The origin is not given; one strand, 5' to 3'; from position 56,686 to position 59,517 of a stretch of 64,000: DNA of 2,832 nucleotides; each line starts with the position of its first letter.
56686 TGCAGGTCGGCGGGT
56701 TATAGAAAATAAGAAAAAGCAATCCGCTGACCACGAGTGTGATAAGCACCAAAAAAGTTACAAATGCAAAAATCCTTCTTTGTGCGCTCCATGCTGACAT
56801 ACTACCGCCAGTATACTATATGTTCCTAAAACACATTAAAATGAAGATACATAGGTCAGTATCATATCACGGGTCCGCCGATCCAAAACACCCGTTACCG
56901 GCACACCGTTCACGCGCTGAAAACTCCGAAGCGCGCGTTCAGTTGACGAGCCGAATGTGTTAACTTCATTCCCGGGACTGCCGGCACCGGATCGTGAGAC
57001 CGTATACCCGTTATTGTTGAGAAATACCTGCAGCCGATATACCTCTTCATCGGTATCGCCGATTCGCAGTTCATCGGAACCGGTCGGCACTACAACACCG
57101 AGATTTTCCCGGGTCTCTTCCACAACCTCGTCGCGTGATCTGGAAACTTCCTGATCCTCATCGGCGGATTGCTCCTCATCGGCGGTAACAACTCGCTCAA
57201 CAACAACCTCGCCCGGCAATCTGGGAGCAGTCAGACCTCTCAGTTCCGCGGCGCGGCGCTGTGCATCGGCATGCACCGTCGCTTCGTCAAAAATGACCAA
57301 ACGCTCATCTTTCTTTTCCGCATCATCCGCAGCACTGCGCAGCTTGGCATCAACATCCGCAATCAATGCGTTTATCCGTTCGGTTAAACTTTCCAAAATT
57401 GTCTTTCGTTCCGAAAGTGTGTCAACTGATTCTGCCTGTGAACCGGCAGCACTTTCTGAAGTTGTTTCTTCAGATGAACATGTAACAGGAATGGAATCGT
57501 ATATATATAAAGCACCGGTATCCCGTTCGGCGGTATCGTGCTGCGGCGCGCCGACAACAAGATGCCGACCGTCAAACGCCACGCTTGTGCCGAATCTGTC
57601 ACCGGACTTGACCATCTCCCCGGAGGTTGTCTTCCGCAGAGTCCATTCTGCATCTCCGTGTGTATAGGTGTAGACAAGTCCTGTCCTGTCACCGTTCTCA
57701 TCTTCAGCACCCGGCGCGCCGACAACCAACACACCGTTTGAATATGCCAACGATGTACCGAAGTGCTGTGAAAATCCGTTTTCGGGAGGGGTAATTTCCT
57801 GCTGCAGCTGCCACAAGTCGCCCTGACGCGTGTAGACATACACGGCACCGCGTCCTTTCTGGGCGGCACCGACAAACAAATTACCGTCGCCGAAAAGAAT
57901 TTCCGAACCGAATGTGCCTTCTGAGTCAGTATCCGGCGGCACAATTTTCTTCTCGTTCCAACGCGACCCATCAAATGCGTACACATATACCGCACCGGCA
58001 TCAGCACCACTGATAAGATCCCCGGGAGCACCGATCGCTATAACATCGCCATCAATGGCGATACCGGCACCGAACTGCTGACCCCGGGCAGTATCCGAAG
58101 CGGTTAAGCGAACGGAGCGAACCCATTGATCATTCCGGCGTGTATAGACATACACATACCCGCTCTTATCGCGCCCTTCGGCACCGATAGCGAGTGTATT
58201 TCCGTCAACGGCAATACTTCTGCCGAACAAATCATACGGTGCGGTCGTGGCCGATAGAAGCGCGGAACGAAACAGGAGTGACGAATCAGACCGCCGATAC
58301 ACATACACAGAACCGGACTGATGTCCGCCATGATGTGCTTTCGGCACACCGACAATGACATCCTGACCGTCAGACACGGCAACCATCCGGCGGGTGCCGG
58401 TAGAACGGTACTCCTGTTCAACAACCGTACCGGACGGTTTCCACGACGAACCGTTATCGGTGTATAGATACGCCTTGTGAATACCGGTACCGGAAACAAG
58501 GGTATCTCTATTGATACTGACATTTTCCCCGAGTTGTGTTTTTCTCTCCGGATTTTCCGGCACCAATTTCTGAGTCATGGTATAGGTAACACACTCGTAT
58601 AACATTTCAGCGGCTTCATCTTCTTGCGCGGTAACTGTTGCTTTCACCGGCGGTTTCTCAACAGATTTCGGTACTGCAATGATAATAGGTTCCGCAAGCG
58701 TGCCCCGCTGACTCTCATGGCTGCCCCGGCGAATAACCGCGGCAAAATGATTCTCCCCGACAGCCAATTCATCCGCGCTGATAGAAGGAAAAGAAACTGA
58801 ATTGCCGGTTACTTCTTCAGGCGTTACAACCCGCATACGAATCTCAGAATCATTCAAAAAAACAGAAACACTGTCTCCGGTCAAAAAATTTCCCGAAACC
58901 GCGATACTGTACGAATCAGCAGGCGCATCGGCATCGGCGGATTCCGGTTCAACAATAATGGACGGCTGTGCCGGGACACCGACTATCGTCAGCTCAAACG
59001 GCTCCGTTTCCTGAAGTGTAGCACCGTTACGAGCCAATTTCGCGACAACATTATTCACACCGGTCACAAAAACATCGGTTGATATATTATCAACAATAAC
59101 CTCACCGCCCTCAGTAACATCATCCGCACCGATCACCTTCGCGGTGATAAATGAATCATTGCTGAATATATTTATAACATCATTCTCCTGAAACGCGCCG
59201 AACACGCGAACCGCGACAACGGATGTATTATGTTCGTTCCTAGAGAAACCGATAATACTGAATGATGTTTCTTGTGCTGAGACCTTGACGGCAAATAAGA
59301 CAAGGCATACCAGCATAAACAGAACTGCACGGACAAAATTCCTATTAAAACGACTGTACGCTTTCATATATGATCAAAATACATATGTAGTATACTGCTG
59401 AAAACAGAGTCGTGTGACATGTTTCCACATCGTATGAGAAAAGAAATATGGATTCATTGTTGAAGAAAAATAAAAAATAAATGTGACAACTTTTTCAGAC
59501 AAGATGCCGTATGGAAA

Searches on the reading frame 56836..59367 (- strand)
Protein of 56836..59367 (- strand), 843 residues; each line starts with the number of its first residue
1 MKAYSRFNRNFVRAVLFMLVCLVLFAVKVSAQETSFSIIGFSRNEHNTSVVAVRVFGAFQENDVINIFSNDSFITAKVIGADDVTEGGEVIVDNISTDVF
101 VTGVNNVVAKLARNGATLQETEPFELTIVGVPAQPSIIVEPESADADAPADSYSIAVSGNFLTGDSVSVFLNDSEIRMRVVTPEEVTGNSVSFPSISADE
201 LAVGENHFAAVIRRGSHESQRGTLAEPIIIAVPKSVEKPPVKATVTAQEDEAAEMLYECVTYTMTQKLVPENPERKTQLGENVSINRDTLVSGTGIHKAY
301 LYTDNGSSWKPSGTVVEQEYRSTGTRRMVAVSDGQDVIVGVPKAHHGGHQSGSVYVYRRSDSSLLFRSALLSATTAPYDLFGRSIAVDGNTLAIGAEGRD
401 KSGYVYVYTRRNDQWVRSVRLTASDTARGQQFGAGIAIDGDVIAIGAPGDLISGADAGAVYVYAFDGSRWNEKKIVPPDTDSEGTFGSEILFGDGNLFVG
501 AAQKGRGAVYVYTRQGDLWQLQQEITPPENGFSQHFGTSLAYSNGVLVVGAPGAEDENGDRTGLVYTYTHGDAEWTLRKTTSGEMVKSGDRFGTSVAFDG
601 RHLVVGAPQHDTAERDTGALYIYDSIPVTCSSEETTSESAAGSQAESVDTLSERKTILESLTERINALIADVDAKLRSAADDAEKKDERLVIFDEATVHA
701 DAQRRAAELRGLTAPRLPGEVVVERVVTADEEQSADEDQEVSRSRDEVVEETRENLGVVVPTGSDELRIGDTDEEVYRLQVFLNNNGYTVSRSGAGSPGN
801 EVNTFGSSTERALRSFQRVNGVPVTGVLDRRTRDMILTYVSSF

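Call 57: search_protein_families(library=ncbifam, proteins=[window:56836-59367:-], max_evalue=0.00001)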
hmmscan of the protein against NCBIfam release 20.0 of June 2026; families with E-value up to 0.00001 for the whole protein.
window:56836-59367:- (843 aa): 0 families

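Call 85: search_protein_families(library=pfam, proteins=[window:56836-59367:-], max_evalue=0.001)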
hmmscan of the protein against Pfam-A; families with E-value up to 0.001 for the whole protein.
window:56836-59367:- (843 aa): 2 families
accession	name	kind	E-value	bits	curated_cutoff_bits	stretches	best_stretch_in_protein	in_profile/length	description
PF14312.12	FG-GAP_2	-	1e-52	176.6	23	4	415-463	1-49/49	FG-GAP repeat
PF01471.23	PG_binding_1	-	2.2e-13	50.6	23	1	773-835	2-56/57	Putative peptidoglycan binding domain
